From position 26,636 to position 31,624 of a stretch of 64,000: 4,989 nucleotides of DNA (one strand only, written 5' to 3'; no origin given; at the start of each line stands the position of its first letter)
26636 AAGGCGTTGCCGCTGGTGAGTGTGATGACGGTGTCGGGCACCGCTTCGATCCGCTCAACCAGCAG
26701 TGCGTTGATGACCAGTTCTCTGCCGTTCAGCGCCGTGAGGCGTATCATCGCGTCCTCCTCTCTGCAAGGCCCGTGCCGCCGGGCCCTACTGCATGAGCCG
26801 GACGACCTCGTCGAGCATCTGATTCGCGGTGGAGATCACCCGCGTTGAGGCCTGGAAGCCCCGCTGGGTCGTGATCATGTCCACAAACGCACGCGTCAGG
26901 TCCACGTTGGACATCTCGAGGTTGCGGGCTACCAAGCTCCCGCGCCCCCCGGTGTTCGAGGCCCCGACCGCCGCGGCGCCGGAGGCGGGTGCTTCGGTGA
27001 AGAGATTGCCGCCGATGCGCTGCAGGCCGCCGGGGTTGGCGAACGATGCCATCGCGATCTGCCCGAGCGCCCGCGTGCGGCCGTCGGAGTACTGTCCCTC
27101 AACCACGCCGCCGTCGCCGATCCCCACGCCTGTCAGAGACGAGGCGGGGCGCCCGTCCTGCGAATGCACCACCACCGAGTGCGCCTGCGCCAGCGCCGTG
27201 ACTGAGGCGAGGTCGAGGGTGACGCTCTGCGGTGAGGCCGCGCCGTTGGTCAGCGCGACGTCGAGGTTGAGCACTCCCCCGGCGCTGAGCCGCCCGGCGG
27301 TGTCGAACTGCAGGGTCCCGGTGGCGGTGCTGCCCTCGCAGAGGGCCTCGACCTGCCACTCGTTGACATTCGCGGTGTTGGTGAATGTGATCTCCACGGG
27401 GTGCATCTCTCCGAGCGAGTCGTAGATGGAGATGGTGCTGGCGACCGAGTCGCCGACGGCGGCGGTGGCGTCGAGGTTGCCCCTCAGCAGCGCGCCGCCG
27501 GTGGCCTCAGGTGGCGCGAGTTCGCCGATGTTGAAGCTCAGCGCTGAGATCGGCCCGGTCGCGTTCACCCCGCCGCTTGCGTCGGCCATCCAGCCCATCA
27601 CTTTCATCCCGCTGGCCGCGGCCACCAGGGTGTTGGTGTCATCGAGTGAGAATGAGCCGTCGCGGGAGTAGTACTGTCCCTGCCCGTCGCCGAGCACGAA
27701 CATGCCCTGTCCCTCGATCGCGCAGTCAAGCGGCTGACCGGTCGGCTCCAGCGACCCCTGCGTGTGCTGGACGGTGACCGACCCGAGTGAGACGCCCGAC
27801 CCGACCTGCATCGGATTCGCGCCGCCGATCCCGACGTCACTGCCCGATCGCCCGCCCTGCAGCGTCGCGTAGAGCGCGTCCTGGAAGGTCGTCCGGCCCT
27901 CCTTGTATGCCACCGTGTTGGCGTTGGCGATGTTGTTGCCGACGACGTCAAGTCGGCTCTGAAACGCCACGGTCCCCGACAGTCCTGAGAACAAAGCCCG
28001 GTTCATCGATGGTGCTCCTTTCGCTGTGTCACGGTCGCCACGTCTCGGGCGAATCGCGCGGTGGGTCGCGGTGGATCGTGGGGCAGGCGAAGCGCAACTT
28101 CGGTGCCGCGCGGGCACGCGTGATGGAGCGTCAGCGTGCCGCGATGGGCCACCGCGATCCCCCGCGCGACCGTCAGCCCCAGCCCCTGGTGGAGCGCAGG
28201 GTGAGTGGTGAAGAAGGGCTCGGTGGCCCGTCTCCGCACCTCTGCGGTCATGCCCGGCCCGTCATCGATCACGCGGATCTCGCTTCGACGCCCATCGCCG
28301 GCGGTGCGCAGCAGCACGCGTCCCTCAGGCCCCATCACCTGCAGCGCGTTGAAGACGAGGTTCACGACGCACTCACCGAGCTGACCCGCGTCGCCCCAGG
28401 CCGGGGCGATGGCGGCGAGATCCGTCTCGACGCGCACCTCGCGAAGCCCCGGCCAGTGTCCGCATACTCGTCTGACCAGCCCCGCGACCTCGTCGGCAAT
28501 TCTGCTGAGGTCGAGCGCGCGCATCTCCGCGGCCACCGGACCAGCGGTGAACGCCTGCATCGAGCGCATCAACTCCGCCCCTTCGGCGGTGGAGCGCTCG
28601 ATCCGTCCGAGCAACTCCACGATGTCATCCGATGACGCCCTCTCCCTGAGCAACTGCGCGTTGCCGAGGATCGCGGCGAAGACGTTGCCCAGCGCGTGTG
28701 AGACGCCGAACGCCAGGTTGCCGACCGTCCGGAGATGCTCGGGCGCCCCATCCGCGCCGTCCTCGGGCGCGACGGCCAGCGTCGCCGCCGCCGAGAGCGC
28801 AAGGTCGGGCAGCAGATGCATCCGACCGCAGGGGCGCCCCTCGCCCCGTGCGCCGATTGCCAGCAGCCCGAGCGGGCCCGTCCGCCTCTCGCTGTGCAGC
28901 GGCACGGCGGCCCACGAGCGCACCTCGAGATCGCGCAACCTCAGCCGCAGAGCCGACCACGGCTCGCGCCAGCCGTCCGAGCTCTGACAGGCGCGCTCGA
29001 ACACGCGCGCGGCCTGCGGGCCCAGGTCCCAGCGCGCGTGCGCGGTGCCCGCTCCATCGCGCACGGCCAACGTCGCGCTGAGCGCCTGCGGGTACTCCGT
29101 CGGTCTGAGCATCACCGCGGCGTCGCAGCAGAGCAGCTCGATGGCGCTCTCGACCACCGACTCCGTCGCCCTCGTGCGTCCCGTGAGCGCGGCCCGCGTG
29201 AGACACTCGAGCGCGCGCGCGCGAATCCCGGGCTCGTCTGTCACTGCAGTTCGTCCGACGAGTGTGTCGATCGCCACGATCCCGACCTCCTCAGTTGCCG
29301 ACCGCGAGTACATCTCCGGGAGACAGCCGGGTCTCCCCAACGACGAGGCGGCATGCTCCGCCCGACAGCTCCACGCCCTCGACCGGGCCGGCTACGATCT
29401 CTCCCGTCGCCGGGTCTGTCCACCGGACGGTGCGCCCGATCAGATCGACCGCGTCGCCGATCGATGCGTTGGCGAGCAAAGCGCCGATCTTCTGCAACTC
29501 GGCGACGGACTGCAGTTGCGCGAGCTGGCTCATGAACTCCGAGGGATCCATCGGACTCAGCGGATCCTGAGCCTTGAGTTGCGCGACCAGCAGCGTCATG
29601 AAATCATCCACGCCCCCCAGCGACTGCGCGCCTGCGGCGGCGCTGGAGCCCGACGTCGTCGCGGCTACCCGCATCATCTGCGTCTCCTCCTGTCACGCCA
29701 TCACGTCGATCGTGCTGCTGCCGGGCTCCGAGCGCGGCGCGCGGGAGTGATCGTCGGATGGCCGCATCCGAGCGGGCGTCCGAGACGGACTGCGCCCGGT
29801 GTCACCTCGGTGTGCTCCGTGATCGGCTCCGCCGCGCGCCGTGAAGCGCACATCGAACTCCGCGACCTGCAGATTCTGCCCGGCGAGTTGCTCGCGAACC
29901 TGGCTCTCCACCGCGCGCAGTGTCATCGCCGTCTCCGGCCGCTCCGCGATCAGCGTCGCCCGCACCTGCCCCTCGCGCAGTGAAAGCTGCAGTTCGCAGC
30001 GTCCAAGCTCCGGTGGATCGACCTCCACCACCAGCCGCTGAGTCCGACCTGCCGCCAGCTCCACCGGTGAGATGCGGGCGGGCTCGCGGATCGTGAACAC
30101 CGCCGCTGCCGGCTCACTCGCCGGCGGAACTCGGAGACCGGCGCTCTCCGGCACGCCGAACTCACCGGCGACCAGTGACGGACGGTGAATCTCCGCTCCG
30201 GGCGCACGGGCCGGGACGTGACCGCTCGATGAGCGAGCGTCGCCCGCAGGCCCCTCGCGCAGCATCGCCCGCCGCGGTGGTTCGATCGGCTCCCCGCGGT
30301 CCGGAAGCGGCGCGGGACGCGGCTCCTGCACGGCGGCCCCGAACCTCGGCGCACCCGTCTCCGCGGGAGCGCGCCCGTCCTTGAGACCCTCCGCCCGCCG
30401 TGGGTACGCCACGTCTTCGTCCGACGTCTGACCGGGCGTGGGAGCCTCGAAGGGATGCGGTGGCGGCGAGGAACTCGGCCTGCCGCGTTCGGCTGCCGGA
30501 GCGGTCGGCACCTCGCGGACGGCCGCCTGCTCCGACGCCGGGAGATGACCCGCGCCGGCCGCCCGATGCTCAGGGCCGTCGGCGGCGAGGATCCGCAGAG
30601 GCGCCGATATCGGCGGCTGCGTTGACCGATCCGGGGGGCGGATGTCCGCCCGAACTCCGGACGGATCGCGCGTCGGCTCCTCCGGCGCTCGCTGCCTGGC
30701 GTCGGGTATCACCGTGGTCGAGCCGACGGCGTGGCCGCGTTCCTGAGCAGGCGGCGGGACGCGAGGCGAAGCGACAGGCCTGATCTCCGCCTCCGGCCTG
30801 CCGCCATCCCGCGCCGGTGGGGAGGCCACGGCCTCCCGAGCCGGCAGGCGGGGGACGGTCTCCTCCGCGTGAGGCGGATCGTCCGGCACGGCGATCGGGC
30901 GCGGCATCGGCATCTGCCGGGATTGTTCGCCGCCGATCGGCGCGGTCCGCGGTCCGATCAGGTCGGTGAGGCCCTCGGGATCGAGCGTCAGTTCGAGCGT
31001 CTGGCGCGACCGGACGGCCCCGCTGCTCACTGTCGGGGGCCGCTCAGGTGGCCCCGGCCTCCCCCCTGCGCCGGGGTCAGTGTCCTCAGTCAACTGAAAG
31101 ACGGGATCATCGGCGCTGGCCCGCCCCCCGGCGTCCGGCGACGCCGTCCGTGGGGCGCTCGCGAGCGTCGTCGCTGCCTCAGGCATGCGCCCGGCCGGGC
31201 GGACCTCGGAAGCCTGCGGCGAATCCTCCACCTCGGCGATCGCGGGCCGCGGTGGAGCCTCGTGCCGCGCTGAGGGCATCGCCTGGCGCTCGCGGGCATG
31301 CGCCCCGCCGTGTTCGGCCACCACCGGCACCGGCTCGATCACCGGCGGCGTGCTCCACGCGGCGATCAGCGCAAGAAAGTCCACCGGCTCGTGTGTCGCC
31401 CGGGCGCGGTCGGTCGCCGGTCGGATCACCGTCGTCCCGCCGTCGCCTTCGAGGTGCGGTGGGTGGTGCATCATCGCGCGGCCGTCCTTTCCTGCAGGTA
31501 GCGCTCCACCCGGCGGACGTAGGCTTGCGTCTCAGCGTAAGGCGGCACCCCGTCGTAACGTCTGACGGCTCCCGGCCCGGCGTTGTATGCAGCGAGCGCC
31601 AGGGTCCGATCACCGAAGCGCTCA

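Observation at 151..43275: Five sigma54 promoter motifs squeezed directly behind stop codons or a terminator, leaving no intergenic room for enhancers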

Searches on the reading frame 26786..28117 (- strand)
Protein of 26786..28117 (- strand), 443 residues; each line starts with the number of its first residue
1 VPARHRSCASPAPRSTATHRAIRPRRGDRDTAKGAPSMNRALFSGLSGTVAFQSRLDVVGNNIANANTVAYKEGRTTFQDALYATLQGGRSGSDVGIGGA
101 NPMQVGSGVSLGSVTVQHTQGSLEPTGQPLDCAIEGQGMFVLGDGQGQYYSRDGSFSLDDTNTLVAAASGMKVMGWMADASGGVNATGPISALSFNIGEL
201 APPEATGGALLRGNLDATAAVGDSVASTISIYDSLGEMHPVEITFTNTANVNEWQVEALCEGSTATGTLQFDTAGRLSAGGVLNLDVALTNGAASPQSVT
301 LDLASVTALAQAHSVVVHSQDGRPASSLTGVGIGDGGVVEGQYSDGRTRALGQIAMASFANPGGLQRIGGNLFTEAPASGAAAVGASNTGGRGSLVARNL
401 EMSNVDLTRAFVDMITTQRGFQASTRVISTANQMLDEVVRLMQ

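Call 8: search_protein_families(library=ncbifam, proteins=[window:26786-28117:-])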
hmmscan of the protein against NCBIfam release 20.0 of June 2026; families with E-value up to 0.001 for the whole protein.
window:26786-28117:- (443 aa): 25 families
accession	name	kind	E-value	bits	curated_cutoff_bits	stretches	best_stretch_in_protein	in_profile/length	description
NF004241.1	PRK05682.1-5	equivalog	8e-107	358.1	469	1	38-442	1-445/446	flagellar hook protein FlgE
NF004238.1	PRK05682.1-1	equivalog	1.4e-85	288.1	400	1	44-441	5-413/414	flagellar hook protein FlgE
TIGR03506.1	FlgEFG_subfam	subfamily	2e-84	284.3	70.25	1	41-424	2-351/351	flagellar hook-basal body complex protein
NF009278.1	PRK12636.1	equivalog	3.8e-71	239.7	350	2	38-177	1-138/263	flagellar basal body rod protein FlgG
TIGR02489.1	flgE_epsilon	equivalog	4e-71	240.5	412.85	2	224-443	482-719/719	flagellar hook protein FlgE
NF005286.1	PRK06803.1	equivalog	3.6e-65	220.7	467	1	45-436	6-396/402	flagellar hook protein FlgE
NF004242.0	PRK05682.2-1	equivalog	1e-63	215.6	365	1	37-443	2-422/422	flagellar hook protein FlgE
NF004240.1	PRK05682.1-4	equivalog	1.1e-56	193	472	2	284-438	285-439/443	flagellar hook protein FlgE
NF004243.1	PRK05682.2-2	equivalog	1.1e-55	189.4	801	1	41-442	6-419/420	flagellar hook protein FlgE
TIGR02488.1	flgG_G_neg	equivalog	2.1e-53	181.5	252.75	2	45-173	5-134/259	flagellar basal-body rod protein FlgG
TIGR02490.1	flgF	equivalog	9.5e-47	159.4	178.5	1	43-422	2-218/218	flagellar basal-body rod protein FlgF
NF040922.1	flgE_Caulobact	equivalog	8.1e-42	143.9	750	2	296-441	354-503/505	flagellar hook protein FlgE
NF009456.0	PRK12816.1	equivalog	3.3e-41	141.7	416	2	38-173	1-136/264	flagellar basal body rod protein FlgG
NF009279.0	PRK12637.1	equivalog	1.3e-40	139.5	663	2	264-436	292-467/473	flagellar hook protein FlgE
NF004495.0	PRK05841.1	equivalog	2.9e-31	108.7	857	2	260-441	411-601/603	flagellar hook protein FlgE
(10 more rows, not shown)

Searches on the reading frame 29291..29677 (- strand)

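Call 8: search_protein_families(library=ncbifam, proteins=[window:29291-29677:-])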
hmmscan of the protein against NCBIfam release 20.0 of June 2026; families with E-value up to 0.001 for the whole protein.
window:29291-29677:- (128 aa): 11 families
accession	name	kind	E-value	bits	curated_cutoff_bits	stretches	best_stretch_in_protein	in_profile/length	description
NF007197.1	PRK09618.1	equivalog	3.7e-19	69.1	129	1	12-127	17-136/138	flagellar hook assembly protein FlgD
NF004670.1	PRK06009.1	equivalog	9.1e-18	64.7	124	1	23-107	3-87/108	flagellar hook assembly protein FlgD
NF005176.1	PRK06655.1-1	equivalog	1.2e-14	54.7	230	1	24-70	4-50/197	flagellar hook assembly protein FlgD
NF007198.0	PRK09619.1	equivalog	1.1e-13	51.4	267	1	13-73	22-80/218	flagellar hook assembly protein FlgD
NF008875.0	PRK11911.1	equivalog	2e-12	47.3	274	1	17-105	23-116/140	flagellar basal body rod modification protein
NF009276.0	PRK12633.1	equivalog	5e-12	46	383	1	9-68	18-73/234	flagellar basal body rod modification protein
NF009453.0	PRK12813.1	equivalog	1.8e-10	40.7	264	1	7-90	16-106/223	flagellar basal body rod modification protein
NF009277.0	PRK12634.1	equivalog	5.9e-10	39.6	333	1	9-67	16-73/221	flagellar basal body rod modification protein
NF005278.0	PRK06792.1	equivalog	4.7e-08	33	257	1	12-113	39-150/190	flagellar basal body rod modification protein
NF009452.0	PRK12812.1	equivalog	2.8e-06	26.8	258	1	9-62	34-86/289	flagellar basal body rod modification protein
NF004496.1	PRK05842.1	equivalog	9.2e-06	25.1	250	1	24-62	31-68/271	flagellar hook assembly protein FlgD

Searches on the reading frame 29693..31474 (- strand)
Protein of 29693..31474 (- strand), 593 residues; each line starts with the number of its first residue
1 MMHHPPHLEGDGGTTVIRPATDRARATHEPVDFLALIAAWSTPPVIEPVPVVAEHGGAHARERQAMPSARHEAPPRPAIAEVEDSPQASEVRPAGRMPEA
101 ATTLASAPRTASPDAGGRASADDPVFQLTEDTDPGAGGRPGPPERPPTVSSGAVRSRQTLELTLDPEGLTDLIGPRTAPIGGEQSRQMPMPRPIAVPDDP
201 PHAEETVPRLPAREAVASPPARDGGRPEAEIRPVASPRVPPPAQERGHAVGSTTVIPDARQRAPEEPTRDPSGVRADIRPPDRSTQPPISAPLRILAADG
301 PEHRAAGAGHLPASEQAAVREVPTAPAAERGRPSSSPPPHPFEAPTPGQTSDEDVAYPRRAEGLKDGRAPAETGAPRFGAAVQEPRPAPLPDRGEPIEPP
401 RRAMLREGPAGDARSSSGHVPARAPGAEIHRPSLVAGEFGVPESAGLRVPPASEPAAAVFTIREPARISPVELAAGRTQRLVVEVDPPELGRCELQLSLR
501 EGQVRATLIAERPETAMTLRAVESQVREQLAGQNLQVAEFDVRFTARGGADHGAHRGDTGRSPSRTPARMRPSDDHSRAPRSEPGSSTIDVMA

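Call 8: search_protein_families(library=ncbifam, proteins=[window:29693-31474:-])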
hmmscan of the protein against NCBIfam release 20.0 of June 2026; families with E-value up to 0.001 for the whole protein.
window:29693-31474:- (593 aa): 0 families

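Call 22: search_protein_families(library=pfam, proteins=[window:29693-31474:-])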
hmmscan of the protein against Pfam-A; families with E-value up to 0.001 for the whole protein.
window:29693-31474:- (593 aa): 1 family
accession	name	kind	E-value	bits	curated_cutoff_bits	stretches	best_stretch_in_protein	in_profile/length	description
PF02120.21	Flg_hook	-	6e-15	55.3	29.8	1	475-545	9-79/85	Flagellar hook-length control protein FliK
